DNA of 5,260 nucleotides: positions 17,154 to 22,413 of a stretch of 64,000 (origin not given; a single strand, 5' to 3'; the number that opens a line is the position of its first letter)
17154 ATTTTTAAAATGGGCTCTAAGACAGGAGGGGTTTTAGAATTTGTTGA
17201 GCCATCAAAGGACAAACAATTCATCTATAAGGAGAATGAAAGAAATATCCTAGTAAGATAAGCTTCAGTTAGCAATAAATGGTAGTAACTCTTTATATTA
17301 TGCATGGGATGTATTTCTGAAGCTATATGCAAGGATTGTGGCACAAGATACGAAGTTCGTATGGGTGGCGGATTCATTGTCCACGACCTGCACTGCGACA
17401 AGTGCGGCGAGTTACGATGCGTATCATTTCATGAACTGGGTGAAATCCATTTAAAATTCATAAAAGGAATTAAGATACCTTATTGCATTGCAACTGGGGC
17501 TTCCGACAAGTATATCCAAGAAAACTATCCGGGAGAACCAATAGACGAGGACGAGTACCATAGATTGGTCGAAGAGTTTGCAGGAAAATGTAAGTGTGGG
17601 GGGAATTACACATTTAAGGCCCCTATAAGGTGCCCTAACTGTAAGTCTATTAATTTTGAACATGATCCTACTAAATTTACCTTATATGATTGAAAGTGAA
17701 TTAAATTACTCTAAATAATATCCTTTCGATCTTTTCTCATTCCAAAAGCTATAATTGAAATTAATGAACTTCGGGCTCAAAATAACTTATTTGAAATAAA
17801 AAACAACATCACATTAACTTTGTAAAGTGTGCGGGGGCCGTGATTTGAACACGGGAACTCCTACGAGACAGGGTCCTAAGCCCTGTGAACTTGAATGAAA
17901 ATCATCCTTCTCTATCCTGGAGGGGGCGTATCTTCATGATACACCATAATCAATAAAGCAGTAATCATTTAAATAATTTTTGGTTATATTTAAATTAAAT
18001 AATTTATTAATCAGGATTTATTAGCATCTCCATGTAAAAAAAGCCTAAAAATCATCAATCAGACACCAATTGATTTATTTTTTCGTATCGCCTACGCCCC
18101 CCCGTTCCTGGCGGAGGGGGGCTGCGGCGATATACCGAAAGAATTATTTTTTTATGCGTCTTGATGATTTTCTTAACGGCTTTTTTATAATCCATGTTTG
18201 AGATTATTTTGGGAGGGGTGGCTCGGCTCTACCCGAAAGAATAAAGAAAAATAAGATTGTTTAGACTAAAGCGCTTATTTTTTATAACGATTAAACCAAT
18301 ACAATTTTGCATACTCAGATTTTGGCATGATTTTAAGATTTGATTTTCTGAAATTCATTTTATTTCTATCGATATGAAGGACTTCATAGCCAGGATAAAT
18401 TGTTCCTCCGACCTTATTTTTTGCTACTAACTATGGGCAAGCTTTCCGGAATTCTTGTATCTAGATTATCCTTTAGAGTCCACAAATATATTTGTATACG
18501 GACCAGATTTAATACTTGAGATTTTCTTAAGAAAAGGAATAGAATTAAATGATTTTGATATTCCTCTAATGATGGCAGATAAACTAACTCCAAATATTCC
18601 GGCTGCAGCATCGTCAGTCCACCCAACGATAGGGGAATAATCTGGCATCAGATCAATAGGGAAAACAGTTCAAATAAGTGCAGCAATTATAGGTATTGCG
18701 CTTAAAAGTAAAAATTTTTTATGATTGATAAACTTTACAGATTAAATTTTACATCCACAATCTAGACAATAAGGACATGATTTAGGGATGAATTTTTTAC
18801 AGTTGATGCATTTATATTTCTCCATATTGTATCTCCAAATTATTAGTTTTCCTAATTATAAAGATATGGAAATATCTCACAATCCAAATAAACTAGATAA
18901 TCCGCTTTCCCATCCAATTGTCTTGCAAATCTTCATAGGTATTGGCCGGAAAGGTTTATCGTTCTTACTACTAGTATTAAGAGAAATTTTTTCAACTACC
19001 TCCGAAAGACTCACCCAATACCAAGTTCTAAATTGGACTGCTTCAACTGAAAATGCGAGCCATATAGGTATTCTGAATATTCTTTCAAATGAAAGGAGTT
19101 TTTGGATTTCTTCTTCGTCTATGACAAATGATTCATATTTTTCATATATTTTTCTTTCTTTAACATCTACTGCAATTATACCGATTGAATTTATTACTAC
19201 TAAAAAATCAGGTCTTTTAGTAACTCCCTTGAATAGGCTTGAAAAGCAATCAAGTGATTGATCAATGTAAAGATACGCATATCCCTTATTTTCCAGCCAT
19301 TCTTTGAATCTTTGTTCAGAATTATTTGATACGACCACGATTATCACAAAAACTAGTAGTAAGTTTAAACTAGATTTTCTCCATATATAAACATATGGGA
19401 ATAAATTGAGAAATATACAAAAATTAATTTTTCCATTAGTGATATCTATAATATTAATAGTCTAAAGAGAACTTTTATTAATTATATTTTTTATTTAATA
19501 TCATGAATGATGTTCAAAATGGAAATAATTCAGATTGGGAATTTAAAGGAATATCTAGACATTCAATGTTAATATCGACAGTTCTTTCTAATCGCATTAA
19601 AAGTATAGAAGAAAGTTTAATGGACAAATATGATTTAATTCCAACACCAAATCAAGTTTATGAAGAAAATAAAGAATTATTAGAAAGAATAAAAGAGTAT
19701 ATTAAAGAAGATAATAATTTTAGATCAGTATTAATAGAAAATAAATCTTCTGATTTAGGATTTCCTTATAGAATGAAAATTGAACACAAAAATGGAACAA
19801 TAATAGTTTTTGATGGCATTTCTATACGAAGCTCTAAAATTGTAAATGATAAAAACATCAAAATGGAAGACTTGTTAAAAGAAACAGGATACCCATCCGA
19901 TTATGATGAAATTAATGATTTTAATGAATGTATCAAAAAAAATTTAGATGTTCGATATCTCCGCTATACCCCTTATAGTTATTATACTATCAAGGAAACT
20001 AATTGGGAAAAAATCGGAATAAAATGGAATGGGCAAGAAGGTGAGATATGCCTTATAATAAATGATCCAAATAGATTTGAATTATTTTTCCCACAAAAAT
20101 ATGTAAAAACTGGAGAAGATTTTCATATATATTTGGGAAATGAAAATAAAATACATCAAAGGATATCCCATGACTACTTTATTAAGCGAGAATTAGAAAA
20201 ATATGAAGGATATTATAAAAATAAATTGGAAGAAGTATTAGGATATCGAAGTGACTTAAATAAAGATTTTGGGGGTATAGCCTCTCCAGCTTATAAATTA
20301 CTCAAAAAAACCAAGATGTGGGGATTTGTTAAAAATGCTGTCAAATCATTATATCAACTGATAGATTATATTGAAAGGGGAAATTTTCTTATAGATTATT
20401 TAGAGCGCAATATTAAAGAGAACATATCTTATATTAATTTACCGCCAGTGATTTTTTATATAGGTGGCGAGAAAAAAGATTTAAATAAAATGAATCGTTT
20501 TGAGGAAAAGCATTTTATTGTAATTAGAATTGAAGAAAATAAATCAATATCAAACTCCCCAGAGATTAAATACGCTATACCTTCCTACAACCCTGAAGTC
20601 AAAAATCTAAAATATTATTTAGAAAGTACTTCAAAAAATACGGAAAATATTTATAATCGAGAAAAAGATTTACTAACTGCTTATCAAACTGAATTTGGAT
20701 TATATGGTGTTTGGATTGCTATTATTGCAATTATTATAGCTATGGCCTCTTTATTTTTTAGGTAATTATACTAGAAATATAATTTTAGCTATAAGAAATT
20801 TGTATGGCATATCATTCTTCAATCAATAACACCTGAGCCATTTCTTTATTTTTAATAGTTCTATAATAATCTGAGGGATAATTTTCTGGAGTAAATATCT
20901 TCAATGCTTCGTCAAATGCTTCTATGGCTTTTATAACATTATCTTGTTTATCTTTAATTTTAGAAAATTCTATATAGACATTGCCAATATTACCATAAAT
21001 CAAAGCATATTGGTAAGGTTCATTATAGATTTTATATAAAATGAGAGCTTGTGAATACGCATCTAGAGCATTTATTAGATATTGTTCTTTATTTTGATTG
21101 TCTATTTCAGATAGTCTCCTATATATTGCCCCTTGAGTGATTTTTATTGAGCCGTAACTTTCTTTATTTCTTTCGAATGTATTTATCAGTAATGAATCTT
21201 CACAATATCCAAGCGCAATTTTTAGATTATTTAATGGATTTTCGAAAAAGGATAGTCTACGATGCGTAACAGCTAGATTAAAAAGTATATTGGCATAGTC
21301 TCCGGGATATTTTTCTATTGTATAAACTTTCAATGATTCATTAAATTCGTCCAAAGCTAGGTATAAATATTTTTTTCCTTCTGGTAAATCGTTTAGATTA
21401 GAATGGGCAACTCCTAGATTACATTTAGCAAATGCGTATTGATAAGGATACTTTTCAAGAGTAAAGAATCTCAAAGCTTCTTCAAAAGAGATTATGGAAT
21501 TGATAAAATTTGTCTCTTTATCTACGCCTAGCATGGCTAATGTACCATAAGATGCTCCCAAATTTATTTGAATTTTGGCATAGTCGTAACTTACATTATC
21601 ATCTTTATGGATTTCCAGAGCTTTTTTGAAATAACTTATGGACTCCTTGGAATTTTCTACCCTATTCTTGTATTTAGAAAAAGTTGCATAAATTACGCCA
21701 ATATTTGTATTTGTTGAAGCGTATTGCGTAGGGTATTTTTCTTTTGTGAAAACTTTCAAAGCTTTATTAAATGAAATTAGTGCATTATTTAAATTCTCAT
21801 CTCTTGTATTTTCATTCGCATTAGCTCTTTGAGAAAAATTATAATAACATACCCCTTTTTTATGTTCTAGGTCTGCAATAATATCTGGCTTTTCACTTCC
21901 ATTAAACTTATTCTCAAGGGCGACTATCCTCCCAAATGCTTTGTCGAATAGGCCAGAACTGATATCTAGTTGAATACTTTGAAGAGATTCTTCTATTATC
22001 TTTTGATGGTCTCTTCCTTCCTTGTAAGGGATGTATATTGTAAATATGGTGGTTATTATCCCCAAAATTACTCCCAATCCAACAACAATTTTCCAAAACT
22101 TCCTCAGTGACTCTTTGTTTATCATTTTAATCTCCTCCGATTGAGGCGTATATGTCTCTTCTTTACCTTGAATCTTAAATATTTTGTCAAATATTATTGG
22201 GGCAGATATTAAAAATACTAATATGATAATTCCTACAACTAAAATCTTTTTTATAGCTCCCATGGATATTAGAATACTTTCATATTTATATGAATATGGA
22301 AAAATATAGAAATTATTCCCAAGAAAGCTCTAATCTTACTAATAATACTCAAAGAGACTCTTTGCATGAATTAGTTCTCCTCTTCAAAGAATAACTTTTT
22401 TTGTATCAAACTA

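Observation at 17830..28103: ~10.3 kb integrated element at tRNA-Leu(TAG) flanked by 56 bp direct repeats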

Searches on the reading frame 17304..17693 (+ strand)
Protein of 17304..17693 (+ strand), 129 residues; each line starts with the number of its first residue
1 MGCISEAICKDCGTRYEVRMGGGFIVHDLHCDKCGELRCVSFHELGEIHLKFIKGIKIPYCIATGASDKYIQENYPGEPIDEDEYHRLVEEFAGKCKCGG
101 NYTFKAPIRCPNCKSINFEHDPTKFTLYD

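Call 6: search_protein_families(library=pfam, proteins=[window:17304-17693:+], max_evalue=0.1)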
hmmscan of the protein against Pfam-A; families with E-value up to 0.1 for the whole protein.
window:17304-17693:+ (129 aa): 6 families
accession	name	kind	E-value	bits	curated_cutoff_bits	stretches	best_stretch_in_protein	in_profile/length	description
PF01155.25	HypA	-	0.0012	19.3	28.9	0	6-38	70-96/112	Hydrogenase/urease nickel incorporation, metallochaperone, hypA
PF22747.2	Zn_ribbon_DUF2089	-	0.0062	17.1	27.6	0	21-35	5-19/32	DUF2089 zinc ribbon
PF03211.19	Pectate_lyase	-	0.014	15.4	25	1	27-78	71-126/202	Pectate lyase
PF12773.13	DZR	-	0.023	15.3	27.3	0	7-37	13-33/45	Double zinc ribbon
PF01363.27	FYVE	-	0.077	13.6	27.8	1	8-41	10-37/67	FYVE zinc finger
PF23470.1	Zn_ribbon_PF0610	-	0.099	12.9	26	1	98-116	7-27/39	PF0610 rubredoxin-like zinc beta-ribbon domain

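Call 16: find_encoding_contigs(protein=window:17304-17693:+, flank=8000, max_places=10)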
Protein window:17304-17693:+ (129 aa): 24 contigs read that carry it; 10 places shown.
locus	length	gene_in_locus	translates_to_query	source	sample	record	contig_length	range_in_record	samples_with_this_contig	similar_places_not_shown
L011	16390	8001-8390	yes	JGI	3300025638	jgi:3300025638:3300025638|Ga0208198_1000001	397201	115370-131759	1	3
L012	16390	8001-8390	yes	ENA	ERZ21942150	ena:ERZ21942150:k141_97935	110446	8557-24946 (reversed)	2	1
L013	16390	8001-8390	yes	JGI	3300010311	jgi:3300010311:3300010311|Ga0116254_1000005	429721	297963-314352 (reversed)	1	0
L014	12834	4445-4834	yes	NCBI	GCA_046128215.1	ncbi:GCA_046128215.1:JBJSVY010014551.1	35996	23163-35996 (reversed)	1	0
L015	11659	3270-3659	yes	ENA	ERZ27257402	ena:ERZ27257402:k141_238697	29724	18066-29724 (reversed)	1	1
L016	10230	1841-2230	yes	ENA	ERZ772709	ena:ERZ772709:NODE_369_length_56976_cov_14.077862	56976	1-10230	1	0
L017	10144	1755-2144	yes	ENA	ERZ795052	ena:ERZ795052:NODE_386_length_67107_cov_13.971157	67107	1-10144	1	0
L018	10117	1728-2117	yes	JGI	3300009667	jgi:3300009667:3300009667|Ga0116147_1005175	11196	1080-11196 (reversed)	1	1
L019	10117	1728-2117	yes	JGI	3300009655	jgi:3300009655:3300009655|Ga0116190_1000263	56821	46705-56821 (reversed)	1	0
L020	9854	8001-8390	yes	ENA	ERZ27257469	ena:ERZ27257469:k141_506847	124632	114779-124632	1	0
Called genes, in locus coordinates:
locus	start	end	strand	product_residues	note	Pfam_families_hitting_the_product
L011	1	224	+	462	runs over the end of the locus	PF00072:Response_reg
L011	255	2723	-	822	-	-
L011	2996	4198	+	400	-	-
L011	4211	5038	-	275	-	PF01149:Fapy_DNA_glyco, PF06831:H2TH, PF06827:zf-FPG_IleRS (weak)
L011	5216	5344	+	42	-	-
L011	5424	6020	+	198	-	-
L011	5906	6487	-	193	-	-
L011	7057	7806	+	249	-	-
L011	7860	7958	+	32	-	-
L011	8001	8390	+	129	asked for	PF26783:DUF8255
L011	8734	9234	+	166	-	-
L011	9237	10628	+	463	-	PF00224:PK, PF02887:PK_C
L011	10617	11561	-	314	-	-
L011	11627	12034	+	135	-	PF01951:Archease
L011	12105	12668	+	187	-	PF00582:Usp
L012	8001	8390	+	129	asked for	PF26783:DUF8255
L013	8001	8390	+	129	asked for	PF26783:DUF8255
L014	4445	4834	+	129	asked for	PF26783:DUF8255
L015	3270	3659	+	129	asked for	PF26783:DUF8255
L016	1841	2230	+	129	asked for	PF26783:DUF8255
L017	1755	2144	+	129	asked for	PF26783:DUF8255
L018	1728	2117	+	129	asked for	PF26783:DUF8255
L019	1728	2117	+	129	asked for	PF26783:DUF8255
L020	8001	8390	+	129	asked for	PF26783:DUF8255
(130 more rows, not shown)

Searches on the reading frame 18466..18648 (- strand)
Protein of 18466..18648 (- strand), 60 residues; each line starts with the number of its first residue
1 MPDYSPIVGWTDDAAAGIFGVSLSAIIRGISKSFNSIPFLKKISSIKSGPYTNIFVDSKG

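Call 123: search_protein_families(library=pfam, proteins=[window:18466-18648:-], max_evalue=1)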
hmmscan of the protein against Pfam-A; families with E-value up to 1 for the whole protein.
window:18466-18648:- (60 aa): 1 family
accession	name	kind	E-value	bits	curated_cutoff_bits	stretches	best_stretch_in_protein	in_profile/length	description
PF06803.17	DUF1232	-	0.0074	16.5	23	1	2-16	20-34/37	Protein of unknown function (DUF1232)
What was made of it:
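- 18466..18648 (-): 60-aa ORF with a weak match to a DUF1232 fragment. Pfam DUF1232 E=0.0074 (call 123).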

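Call 125: find_encoding_contigs(protein=window:18466-18648:-, flank=4000, max_places=10)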
Protein window:18466-18648:- (60 aa): 23 contigs read that carry it; 10 places shown.
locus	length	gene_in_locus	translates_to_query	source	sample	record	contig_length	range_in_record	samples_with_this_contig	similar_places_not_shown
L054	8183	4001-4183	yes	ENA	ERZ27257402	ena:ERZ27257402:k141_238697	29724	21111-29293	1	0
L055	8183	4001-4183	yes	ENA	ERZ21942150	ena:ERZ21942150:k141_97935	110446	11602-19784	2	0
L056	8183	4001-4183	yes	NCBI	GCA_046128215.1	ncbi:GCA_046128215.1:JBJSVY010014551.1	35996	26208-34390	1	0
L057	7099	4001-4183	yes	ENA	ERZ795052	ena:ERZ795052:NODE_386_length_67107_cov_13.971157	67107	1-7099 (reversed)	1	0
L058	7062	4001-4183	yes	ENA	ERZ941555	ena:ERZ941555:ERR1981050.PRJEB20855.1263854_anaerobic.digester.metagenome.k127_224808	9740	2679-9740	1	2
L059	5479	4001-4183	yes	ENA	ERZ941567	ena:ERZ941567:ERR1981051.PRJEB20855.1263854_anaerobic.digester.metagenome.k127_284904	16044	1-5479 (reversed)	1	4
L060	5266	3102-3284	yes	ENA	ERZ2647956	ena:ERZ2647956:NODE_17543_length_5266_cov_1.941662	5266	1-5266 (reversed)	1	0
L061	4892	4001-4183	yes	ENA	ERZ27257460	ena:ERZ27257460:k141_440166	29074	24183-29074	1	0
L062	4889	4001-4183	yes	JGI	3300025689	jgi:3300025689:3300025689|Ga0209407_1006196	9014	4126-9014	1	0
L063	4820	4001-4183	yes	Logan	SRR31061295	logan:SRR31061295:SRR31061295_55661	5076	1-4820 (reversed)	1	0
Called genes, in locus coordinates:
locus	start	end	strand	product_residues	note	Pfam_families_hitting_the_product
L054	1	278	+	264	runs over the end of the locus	-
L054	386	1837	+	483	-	PF00515:TPR_1 (faint), PF07719:TPR_2 (faint), PF13424:TPR_12 (faint)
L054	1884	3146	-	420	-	-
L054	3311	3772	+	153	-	-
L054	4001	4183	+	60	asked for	-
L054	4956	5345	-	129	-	PF26783:DUF8255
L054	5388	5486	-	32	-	-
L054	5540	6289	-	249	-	-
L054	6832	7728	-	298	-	-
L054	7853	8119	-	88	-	-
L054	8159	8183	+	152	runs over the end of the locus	?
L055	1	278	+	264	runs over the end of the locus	-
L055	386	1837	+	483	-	PF00515:TPR_1 (faint), PF07719:TPR_2 (faint), PF13424:TPR_12 (faint)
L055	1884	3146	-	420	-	-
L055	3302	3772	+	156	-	-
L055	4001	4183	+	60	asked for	-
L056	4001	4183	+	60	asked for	-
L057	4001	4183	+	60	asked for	-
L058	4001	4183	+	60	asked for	-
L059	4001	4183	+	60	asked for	-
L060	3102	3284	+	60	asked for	-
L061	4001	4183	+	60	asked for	-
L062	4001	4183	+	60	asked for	-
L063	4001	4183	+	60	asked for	-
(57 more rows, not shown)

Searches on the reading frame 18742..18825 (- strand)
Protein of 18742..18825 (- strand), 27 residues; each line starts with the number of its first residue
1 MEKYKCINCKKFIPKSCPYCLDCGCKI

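Call 123: search_protein_families(library=pfam, proteins=[window:18742-18825:-], max_evalue=1)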
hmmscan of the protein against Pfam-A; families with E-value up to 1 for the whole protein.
window:18742-18825:- (27 aa): 1 family
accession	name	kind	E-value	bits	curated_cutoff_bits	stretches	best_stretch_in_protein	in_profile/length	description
PF23580.1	Znf_XAF1_N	-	0.0069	16.2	27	1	3-15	5-17/30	XIAP-associated factor 1-like, N-terminal zinc finger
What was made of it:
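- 18742..18825 (-): 27-aa Cys4 zinc-ribbon-like ORF. There is only a weak zinc-finger hit (call 123).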

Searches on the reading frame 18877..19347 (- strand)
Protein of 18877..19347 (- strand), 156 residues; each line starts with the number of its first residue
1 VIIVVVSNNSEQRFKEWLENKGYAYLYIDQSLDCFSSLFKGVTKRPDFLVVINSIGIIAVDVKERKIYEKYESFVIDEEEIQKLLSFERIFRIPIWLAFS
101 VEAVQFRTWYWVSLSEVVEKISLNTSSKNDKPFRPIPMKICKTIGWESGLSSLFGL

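Call 6: search_protein_families(library=pfam, proteins=[window:18877-19347:-], max_evalue=0.1)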
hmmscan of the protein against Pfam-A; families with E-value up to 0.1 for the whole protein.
window:18877-19347:- (156 aa): 2 families
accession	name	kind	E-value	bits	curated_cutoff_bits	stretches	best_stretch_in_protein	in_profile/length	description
PF01870.24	Hjc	-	0.0007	19.9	21.1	1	44-103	29-83/93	Archaeal holliday junction resolvase (hjc)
PF08378.17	NERD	-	0.0016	19.4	22.1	1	9-70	4-64/111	Nuclease-related domain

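Call 7: search_protein_families(library=phrogs, proteins=[window:18877-19347:-], max_evalue=0.1)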
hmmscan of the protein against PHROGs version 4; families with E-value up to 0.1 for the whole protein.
window:18877-19347:- (156 aa): 2 families
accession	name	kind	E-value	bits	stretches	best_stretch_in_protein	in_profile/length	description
phrog_28481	-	unknown function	7.5e-07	30.3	1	9-88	22-101/165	-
phrog_6591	-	DNA, RNA and nucleotide metabolism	0.00036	21.3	1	5-93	5-81/124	Holliday junction resolvase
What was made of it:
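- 18877..19347 (-): 156-aa PD-(D/E)XK-type nuclease-like protein (Hjc/NERD/HYExAFE-like). Hjc 7e-4, NERD 1.6e-3 and phrog_28481 7.5e-7 (calls 6, 7).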

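Call 44: search_protein_families(library=padloc, proteins=[window:18877-19347:-], max_evalue=0.1)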
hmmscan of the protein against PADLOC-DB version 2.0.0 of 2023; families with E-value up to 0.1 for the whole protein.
window:18877-19347:- (156 aa): 0 families

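Call 45: search_protein_families(library=ncbifam, proteins=[window:18877-19347:-], max_evalue=0.1)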
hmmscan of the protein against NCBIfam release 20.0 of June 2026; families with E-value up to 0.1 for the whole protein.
window:18877-19347:- (156 aa): 3 families
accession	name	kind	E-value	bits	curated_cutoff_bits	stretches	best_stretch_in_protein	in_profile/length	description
NF038001.1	HYExAFE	subfamily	6e-06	26.2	60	1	7-91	3-91/166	HYExAFE family protein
NF040854.1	Hol_resolv_Hjc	equivalog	0.062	13.1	70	1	50-118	40-101/134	Holliday junction resolvase Hjc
NF003201.0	PRK04169.1-5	equivalog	0.095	11.8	388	0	9-69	7-68/253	phosphoglycerol geranylgeranyltransferase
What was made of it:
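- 18877..19347 (-): HYExAFE 6e-6 (call 45).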

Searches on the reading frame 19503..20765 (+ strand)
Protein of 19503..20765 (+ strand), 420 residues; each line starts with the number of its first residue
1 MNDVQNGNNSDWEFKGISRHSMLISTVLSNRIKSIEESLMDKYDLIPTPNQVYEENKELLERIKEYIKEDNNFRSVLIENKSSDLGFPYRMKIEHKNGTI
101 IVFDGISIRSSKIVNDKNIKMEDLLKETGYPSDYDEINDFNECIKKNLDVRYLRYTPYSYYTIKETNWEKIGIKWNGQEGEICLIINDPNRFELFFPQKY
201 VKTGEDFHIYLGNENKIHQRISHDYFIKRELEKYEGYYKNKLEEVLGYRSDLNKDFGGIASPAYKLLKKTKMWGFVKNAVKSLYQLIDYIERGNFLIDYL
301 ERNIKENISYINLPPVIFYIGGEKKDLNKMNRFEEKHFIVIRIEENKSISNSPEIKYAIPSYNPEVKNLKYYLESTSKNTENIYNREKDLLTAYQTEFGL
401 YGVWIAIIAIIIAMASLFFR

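Call 6: search_protein_families(library=pfam, proteins=[window:19503-20765:+], max_evalue=0.1)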
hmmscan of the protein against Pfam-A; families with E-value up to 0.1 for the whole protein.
window:19503-20765:+ (420 aa): 1 family
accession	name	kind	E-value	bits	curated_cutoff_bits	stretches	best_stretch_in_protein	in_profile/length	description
PF19342.4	MGP3_C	-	0.086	13.2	25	0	32-98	19-85/113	MGP3 C-terminal domain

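Call 7: search_protein_families(library=phrogs, proteins=[window:19503-20765:+], max_evalue=0.1)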
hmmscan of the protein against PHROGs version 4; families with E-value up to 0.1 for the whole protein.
window:19503-20765:+ (420 aa): 1 family
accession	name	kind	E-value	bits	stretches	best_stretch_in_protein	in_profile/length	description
phrog_9974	-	unknown function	0.0024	19.3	1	82-165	23-106/107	-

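Call 44: search_protein_families(library=padloc, proteins=[window:19503-20765:+], max_evalue=0.1)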
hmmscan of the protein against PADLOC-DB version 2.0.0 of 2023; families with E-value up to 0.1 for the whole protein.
window:19503-20765:+ (420 aa): 0 families

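Call 45: search_protein_families(library=ncbifam, proteins=[window:19503-20765:+], max_evalue=0.1)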
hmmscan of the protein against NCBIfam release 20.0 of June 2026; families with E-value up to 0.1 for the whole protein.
window:19503-20765:+ (420 aa): 1 family
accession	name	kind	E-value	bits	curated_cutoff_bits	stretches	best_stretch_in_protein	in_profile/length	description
TIGR04166.1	methano_MtrB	equivalog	0.025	14.8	50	0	354-414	34-94/95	tetrahydromethanopterin S-methyltransferase subunit MtrB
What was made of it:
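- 19503..20765 (+): 420-aa protein of unknown function with a C-terminal membrane anchor. No family hit above noise in Pfam, PHROGs, NCBIfam or PADLOC (calls 6, 7, 44, 45).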

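Call 112: find_related_loci(query=window:19503-20765:+, collection=viral_contigs, flank=8000)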
Query window:19503-20765:+ (420 aa) in viral_contigs; peptide patterns used: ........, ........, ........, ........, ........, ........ (x = any residue, [..] = any of these).
7 stretches matched a pattern, but none encodes a relative of the query by tblastn (E <= 1e-3).
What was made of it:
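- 19503..20765 (+): No relative in IMG/VR (call 112).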

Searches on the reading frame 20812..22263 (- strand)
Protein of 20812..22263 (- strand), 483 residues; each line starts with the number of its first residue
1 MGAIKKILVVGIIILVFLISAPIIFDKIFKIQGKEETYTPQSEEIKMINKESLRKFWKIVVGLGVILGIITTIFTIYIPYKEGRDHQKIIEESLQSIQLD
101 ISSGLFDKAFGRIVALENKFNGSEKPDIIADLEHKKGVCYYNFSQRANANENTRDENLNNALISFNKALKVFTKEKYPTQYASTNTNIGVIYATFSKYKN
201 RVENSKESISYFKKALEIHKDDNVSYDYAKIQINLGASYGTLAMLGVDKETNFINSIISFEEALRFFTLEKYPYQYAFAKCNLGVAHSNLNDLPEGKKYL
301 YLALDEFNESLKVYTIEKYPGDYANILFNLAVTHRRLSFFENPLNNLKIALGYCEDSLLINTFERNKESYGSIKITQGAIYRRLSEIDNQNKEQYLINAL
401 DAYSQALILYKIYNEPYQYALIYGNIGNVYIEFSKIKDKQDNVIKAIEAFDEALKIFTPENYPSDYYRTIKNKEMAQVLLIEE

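Call 6: search_protein_families(library=pfam, proteins=[window:20812-22263:-], max_evalue=0.1)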
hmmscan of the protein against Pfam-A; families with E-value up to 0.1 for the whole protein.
window:20812-22263:- (483 aa): 11 families
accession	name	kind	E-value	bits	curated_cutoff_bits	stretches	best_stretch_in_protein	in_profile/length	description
PF13424.12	TPR_12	-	2.2e-13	50.6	30.1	0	201-241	15-57/77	Tetratricopeptide repeat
PF07719.23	TPR_2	-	9.6e-07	28.9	27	0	439-456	13-30/34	Tetratricopeptide repeat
PF00515.34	TPR_1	-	2.2e-05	24.5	27.8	0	278-304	2-28/34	Tetratricopeptide repeat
PF13181.12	TPR_8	-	3.9e-05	23.9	25.7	0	203-218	15-30/34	Tetratricopeptide repeat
PF04781.17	DUF627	-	4e-05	23.9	27.6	1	351-413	15-76/108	Protein of unknown function (DUF627)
PF14938.12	SNAP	-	8.5e-05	22.6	25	1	147-235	79-161/282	Soluble NSF attachment protein, SNAP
PF12309.13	KBP_C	-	0.0033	17.2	29.5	1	280-344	122-186/361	KIF-1 binding protein C terminal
PF03739.19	LptF_LptG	-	0.0069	15.9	27.9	1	52-233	90-269/353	Lipopolysaccharide export system permease LptF/LptG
PF13374.12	TPR_10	-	0.013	15.9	27.5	0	282-304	7-29/42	Tetratricopeptide repeat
PF20308.4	TPR-S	-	0.015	16.3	27.6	1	325-421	19-95/102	Tetratricopeptide Repeats-Sensor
PF09986.15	DUF2225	-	0.042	14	21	0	142-228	77-164/214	Uncharacterized protein conserved in bacteria (DUF2225)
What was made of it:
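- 20812..22263 (-): 483-aa protein with two N-terminal membrane helices followed by TPR repeats. TPR_12 2.2e-13 and TPR_2 9.6e-7 (call 6).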

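Call 7: search_protein_families(library=phrogs, proteins=[window:20812-22263:-], max_evalue=0.1)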
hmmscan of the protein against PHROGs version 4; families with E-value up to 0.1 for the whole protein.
window:20812-22263:- (483 aa): 0 families

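Call 44: search_protein_families(library=padloc, proteins=[window:20812-22263:-], max_evalue=0.1)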
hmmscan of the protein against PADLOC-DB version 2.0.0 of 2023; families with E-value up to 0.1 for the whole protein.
window:20812-22263:- (483 aa): 0 families

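Call 45: search_protein_families(library=ncbifam, proteins=[window:20812-22263:-], max_evalue=0.1)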
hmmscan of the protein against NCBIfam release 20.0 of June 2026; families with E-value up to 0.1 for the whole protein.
window:20812-22263:- (483 aa): 3 families
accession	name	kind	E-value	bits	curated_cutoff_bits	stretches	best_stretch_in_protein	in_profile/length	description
NF040959.1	MamA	equivalog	0.023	14.1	200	0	428-457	140-169/204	magnetosome protein MamA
NF033218.1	anchor_AmaP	equivalog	0.037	13.8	55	1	1-98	1-88/166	alkaline shock response membrane anchor protein AmaP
NF047608.1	LIC13292_fam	subfamily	0.042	14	200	0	44-98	20-74/166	LIC13292 family transcriptional regulator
